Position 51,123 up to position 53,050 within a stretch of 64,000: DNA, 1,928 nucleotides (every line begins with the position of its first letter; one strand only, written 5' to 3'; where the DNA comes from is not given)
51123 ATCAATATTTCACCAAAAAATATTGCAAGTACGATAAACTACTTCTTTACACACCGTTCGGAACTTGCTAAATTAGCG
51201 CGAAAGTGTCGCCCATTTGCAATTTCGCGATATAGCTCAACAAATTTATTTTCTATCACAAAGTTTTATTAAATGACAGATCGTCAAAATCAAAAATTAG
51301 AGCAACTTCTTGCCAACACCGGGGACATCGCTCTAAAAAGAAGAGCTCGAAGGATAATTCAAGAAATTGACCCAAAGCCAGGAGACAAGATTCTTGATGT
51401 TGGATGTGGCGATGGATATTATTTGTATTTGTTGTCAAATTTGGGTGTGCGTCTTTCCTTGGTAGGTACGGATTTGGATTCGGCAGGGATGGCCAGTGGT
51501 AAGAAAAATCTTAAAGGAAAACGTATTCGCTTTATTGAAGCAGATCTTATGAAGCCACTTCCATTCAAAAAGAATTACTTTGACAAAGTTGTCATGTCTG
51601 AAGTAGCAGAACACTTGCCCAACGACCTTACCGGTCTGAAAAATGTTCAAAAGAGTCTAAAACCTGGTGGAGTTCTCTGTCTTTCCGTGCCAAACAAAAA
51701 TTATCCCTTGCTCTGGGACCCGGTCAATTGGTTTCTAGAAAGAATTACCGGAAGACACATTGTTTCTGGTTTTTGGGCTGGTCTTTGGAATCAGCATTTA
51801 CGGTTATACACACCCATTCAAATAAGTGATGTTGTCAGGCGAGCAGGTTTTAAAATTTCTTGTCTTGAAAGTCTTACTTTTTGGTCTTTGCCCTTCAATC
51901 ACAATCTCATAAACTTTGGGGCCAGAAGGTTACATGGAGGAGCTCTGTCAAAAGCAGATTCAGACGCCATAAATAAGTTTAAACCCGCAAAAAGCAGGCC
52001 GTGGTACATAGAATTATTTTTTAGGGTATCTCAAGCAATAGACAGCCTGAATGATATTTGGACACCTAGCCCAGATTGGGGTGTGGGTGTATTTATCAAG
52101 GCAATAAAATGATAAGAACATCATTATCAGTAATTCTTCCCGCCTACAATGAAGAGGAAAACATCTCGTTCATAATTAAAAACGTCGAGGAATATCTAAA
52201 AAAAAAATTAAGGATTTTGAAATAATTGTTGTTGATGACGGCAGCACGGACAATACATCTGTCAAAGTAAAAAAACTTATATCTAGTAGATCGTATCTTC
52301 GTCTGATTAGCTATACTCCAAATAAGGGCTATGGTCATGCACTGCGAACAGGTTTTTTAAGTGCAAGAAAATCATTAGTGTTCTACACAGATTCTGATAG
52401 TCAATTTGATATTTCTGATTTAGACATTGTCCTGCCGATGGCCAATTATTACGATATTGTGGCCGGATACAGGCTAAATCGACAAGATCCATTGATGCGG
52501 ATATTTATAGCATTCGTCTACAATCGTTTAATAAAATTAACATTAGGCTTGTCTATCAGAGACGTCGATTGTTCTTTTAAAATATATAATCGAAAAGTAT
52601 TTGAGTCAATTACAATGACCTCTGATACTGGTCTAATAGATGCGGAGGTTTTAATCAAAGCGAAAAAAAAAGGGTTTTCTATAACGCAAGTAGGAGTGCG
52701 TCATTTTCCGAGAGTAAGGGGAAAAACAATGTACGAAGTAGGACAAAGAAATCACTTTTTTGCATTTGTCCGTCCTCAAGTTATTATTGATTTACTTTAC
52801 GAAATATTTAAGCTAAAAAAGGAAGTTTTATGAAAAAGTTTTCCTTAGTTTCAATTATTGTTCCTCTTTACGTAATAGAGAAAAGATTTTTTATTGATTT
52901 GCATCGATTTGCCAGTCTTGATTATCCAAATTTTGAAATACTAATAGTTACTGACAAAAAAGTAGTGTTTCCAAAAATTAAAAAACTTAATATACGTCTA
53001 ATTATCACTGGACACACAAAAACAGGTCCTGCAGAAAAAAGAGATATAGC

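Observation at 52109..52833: GT2 Und-P-sugar synthase gene interrupted at an A10 homopolymer: phase-variable switch, decaying paralog or homopolymer error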

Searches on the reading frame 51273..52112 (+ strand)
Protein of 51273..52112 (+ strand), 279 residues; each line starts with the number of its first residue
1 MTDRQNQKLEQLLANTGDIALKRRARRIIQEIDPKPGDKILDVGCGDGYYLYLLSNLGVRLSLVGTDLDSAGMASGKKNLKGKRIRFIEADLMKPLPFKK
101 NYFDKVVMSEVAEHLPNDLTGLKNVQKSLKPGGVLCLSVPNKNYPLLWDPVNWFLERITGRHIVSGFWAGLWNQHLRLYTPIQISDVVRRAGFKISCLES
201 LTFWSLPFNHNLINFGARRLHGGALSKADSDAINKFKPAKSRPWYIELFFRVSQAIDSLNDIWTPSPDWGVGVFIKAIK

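Call 5: search_protein_families(library=pfam, proteins=[window:51273-52112:+])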
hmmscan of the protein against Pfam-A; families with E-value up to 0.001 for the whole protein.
window:51273-52112:+ (279 aa): 11 families
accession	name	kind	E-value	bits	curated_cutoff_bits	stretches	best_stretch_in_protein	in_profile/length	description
PF08241.18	Methyltransf_11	-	5.1e-18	65.9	21.2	1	41-136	1-94/95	Methyltransferase domain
PF13489.12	Methyltransf_23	-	1.7e-17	64.1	27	1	22-195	6-161/164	Methyltransferase domain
PF13649.12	Methyltransf_25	-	3.1e-16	60.3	27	1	40-133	1-97/97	Methyltransferase domain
PF13847.12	Methyltransf_31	-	1.2e-14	54.6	27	1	35-144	2-116/145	Methyltransferase domain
PF08242.18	Methyltransf_12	-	1.1e-13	52.2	30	1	41-135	1-98/98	Methyltransferase domain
PF01209.24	Ubie_methyltran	-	7.2e-11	42.3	20.1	1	27-152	38-167/233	ubiE/COQ5 methyltransferase family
PF07021.18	MetW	-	7e-07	29.5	21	1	27-114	5-87/193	Methionine biosynthesis protein MetW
PF02353.26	CMAS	-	1.8e-05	24.6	27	1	20-137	46-164/273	Mycolic acid cyclopropane synthetase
PF08003.17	Methyltransf_9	-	3.4e-05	23.4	23.8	1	26-137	105-217/315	Protein of unknown function (DUF1698)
PF05175.20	MTS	-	5.7e-05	23.3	23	1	28-108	23-104/170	Methyltransferase small domain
PF06325.19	PrmA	-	0.00029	20.9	22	1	35-138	160-259/296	Ribosomal protein L11 methyltransferase (PrmA)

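Call 17: list_cluster_members(proteins=[P0005, window:51273-52109:+, window:52830-53801:+])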
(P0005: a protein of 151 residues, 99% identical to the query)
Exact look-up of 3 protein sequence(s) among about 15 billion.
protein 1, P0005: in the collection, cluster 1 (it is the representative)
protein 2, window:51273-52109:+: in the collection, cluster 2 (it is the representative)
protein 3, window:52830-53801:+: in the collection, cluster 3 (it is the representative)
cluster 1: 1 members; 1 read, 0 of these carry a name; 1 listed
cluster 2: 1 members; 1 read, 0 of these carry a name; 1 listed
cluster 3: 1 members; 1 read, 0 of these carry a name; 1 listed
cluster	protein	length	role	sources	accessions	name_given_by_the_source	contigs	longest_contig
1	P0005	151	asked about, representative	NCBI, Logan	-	-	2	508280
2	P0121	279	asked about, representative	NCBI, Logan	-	-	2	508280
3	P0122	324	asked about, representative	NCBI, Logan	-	-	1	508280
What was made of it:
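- Tried and rejected: The cluster look-up gave no names or accessions (call 17).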

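Call 52: find_homologous_proteins(query=P0121, max_evalue=1e-20)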
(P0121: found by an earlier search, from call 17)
Query P0121 (279 aa): 778 proteins with E <= 1e-20 among 2231 candidates; the best 120 are listed.
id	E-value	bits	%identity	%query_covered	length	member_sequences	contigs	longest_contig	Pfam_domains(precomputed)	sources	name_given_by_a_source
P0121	8.2e-189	644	100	100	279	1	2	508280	PF07021.19,PF13847.13,PF13489.13,PF02353.27,PF13649.13,PF01209.25,PF08241.19,PF08242.19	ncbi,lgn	-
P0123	2.7e-113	396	60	100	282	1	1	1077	PF07021.19,PF13847.13,PF13489.13,PF02353.27,PF05175.21,PF13649.13,PF01209.25,PF08241.19,PF08242.19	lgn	-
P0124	4.4e-113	396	64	97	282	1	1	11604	PF07021.19,PF13847.13,PF13489.13,PF06325.20,PF05175.21,PF13649.13,PF01209.25,PF08241.19,PF08242.19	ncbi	-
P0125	3.7e-112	393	62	98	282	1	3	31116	PF07021.19,PF13847.13,PF13489.13,PF08003.18,PF02353.27,PF05175.21,PF13649.13,PF01209.25,PF08241.19,PF08242.19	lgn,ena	-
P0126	4.8e-110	386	60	98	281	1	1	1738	PF13489.13,PF08003.18,PF02353.27,PF08241.19,PF07021.19,PF13847.13,PF06325.20,PF05175.21,PF13649.13,PF01135.26,PF01209.25,PF08242.19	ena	-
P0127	5.5e-110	385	60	98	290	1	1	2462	PF07021.19,PF13847.13,PF13489.13,PF06325.20,PF05175.21,PF13649.13,PF01209.25,PF08241.19,PF08242.19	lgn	-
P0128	6.6e-110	385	60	100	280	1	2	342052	PF00398.27,PF13489.13,PF08003.18,PF02353.27,PF03141.23,PF08241.19,PF07021.19,PF13847.13,PF06325.20,PF05175.21,PF13649.13,PF01135.26,PF23525.2,PF01209.25,PF08242.19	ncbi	-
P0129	3.4e-109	383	60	98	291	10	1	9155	PF07021.19,PF13847.13,PF13489.13,PF08003.18,PF06325.20,PF05175.21,PF13649.13,PF01209.25,PF08241.19,PF08242.19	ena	-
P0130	4.3e-109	383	65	87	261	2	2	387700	PF07021.19,PF13847.13,PF13489.13,PF06325.20,PF02353.27,PF05175.21,PF13649.13,PF01209.25,PF08241.19,PF08242.19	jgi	jgi:ubiquinone/menaquinone biosynthesis C-methylase UbiE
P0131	7.7e-109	382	59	100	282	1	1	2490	PF07021.19,PF13847.13,PF13489.13,PF02353.27,PF05175.21,PF13649.13,PF01209.25,PF08241.19,PF08242.19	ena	-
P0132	8.8e-109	382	59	100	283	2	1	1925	PF07021.19,PF13847.13,PF13489.13,PF08003.18,PF06325.20,PF02353.27,PF05175.21,PF13649.13,PF01209.25,PF08241.19,PF08242.19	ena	-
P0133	2.2e-108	380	60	100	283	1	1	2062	PF07021.19,PF13847.13,PF13489.13,PF05175.21,PF13649.13,PF01209.25,PF08241.19,PF08242.19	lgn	-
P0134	3.4e-108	380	57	100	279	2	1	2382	PF07021.19,PF13847.13,PF13489.13,PF05175.21,PF13649.13,PF01209.25,PF08241.19,PF08242.19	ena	-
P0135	3.7e-108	380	59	99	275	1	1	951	PF07021.19,PF13847.13,PF13489.13,PF06325.20,PF13649.13,PF01135.26,PF01209.25,PF08241.19,PF08242.19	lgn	-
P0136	5.7e-108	379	58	100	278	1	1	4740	PF07021.19,PF13847.13,PF13489.13,PF02353.27,PF05175.21,PF13649.13,PF01209.25,PF08241.19,PF08242.19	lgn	-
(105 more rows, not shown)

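Call 53: find_encoding_contigs(protein=P0124, flank=3500, max_places=2)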
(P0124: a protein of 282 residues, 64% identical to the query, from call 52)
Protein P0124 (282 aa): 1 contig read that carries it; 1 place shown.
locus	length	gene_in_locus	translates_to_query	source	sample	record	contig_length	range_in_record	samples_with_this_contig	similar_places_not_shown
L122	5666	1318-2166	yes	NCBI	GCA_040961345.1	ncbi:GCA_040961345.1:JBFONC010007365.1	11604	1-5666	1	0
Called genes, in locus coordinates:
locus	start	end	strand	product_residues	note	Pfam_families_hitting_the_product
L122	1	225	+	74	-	?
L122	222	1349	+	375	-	PF13439:Glyco_transf_4, PF13579:Glyco_trans_4_4, PF20706:GT4-conflict, PF00534:Glycos_transf_1, PF13524:Glyco_trans_1_2, PF13692:Glyco_trans_1_4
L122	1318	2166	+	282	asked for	PF01209:Ubie_methyltran, PF05175:MTS (weak), PF06325:PrmA (weak), PF13489:Methyltransf_23, PF08241:Methyltransf_11, PF08242:Methyltransf_12, PF13649:Methyltransf_25, PF13847:Methyltransf_31, +1 more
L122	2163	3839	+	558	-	PF13439:Glyco_transf_4, PF20706:GT4-conflict, PF00534:Glycos_transf_1, PF13692:Glyco_trans_1_4, PF13489:Methyltransf_23, PF08241:Methyltransf_11, PF08242:Methyltransf_12, PF13649:Methyltransf_25, +1 more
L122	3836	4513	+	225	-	PF13489:Methyltransf_23, PF13847:Methyltransf_31 (weak), PF08241:Methyltransf_11, PF13649:Methyltransf_25 (weak), PF03269:DUF268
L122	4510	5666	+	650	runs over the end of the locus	PF11847:GT-C_AftD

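Call 54: find_encoding_contigs(protein=P0130, flank=3500, max_places=2)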
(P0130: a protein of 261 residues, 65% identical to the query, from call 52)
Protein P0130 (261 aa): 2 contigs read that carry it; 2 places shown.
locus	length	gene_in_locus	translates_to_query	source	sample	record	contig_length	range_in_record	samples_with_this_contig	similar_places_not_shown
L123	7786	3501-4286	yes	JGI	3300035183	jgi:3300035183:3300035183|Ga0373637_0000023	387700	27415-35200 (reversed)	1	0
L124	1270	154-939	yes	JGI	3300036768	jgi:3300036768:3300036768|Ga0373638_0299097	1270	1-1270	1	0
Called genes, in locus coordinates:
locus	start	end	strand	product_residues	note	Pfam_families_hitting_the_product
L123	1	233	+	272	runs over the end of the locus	PF00535:Glycos_transf_2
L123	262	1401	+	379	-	PF13439:Glyco_transf_4, PF20706:GT4-conflict, PF00534:Glycos_transf_1, PF13692:Glyco_trans_1_4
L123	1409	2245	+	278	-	PF00535:Glycos_transf_2, PF10111:Glyco_tranf_2_2, PF13641:Glyco_tranf_2_3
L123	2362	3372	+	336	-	PF13579:Glyco_trans_4_4, PF13439:Glyco_transf_4, PF20706:GT4-conflict (weak), PF00534:Glycos_transf_1, PF13692:Glyco_trans_1_4, PF13524:Glyco_trans_1_2 (weak)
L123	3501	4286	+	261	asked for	PF01209:Ubie_methyltran, PF05175:MTS, PF07021:MetW, PF13489:Methyltransf_23, PF13847:Methyltransf_31, PF08241:Methyltransf_11, PF08242:Methyltransf_12, PF13649:Methyltransf_25, +2 more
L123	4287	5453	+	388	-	PF00534:Glycos_transf_1, PF13692:Glyco_trans_1_4, PF26337:Gtf3_C (weak)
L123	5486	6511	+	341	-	-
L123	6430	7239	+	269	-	PF02350:Epimerase_2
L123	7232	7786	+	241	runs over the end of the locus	PF00583:Acetyltransf_1, PF13673:Acetyltransf_10, PF13508:Acetyltransf_7, PF08445:FR47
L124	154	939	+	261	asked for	PF01209:Ubie_methyltran, PF05175:MTS, PF07021:MetW, PF13489:Methyltransf_23, PF13847:Methyltransf_31, PF08241:Methyltransf_11, PF08242:Methyltransf_12, PF13649:Methyltransf_25, +2 more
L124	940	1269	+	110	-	?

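Call 55: find_encoding_contigs(protein=P0125, flank=3500, max_places=2)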
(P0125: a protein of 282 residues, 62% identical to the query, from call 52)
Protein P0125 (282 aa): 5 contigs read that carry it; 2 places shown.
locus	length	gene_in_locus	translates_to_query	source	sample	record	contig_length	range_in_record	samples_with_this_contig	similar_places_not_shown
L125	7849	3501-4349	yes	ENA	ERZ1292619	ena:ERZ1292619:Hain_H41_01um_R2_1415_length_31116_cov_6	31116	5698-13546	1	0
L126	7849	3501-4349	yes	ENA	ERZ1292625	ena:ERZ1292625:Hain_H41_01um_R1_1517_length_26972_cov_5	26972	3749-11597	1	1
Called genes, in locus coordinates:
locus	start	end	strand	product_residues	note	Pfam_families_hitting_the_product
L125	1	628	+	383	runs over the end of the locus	PF13439:Glyco_transf_4, PF13579:Glyco_trans_4_4 (weak), PF20706:GT4-conflict, PF00534:Glycos_transf_1, PF13692:Glyco_trans_1_4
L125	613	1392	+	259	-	PF00106:adh_short, PF08659:KR (faint), PF13460:NAD_binding_10 (weak), PF13561:adh_short_C2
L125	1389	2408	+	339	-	PF00535:Glycos_transf_2, PF10111:Glyco_tranf_2_2 (weak), PF13641:Glyco_tranf_2_3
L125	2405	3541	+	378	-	PF20706:GT4-conflict (faint), PF13439:Glyco_transf_4, PF13579:Glyco_trans_4_4, PF00534:Glycos_transf_1, PF13692:Glyco_trans_1_4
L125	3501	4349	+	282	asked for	PF01209:Ubie_methyltran, PF05175:MTS, PF07021:MetW, PF13489:Methyltransf_23, PF08241:Methyltransf_11, PF08242:Methyltransf_12, PF13649:Methyltransf_25, PF13847:Methyltransf_31, +2 more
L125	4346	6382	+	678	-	PF00535:Glycos_transf_2, PF10111:Glyco_tranf_2_2, PF13641:Glyco_tranf_2_3, PF13632:Glyco_trans_2_3, PF00534:Glycos_transf_1, PF13692:Glyco_trans_1_4, PF13524:Glyco_trans_1_2 (weak)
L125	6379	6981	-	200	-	PF13578:Methyltransf_24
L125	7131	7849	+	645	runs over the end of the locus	PF11847:GT-C_AftD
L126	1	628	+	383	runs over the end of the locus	PF13439:Glyco_transf_4, PF13579:Glyco_trans_4_4 (weak), PF20706:GT4-conflict, PF00534:Glycos_transf_1, PF13692:Glyco_trans_1_4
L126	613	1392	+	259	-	PF00106:adh_short, PF08659:KR (faint), PF13460:NAD_binding_10 (weak), PF13561:adh_short_C2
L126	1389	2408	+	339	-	PF00535:Glycos_transf_2, PF10111:Glyco_tranf_2_2 (weak), PF13641:Glyco_tranf_2_3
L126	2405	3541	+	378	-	PF20706:GT4-conflict (faint), PF13439:Glyco_transf_4, PF13579:Glyco_trans_4_4, PF00534:Glycos_transf_1, PF13692:Glyco_trans_1_4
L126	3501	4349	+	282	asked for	PF01209:Ubie_methyltran, PF05175:MTS, PF07021:MetW, PF13489:Methyltransf_23, PF08241:Methyltransf_11, PF08242:Methyltransf_12, PF13649:Methyltransf_25, PF13847:Methyltransf_31, +2 more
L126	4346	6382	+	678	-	PF00535:Glycos_transf_2, PF10111:Glyco_tranf_2_2, PF13641:Glyco_tranf_2_3, PF13632:Glyco_trans_2_3, PF00534:Glycos_transf_1, PF13692:Glyco_trans_1_4, PF13524:Glyco_trans_1_2 (weak)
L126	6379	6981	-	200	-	PF13578:Methyltransf_24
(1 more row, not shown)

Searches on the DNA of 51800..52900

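Call 51: search_rna_families(source=window, start=51800, end=52900, threshold=evalue, max_evalue=1)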
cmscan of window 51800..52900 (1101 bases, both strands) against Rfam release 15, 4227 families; matches with E-value up to 1: 1.
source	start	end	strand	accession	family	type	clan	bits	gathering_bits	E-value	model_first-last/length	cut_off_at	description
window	51874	51934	+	RF03462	mir-4677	Gene; miRNA;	-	18.6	80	0.93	1-59/59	no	mir-4677 microRNA precursor family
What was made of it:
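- On Programmed -1 ribosomal frameshift site (dnaX type): No Rfam element matches (call 51).
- No Rfam frameshift element matches (call 51).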

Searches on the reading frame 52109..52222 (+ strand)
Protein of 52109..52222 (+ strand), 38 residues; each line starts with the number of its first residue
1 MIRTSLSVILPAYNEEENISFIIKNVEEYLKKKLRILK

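Call 12: find_encoding_contigs(protein=window:52109-52222:+, flank=1500, max_places=10)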
Protein seq(38 aa) (38 aa): 1 contig read that carries it; 1 place shown.
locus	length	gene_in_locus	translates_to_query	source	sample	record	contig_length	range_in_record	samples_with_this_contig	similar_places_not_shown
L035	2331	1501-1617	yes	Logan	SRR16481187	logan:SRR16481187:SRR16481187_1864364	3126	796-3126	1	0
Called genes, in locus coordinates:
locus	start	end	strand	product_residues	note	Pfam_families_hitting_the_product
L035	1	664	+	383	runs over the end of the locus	PF13439:Glyco_transf_4, PF13579:Glyco_trans_4_4 (weak), PF00534:Glycos_transf_1, PF13692:Glyco_trans_1_4, PF13524:Glyco_trans_1_2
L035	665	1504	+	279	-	PF01209:Ubie_methyltran, PF02353:CMAS (faint), PF13489:Methyltransf_23, PF07021:MetW (weak), PF13847:Methyltransf_31, PF08241:Methyltransf_11, PF08242:Methyltransf_12, PF13649:Methyltransf_25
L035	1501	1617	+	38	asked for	-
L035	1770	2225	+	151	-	-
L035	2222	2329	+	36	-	?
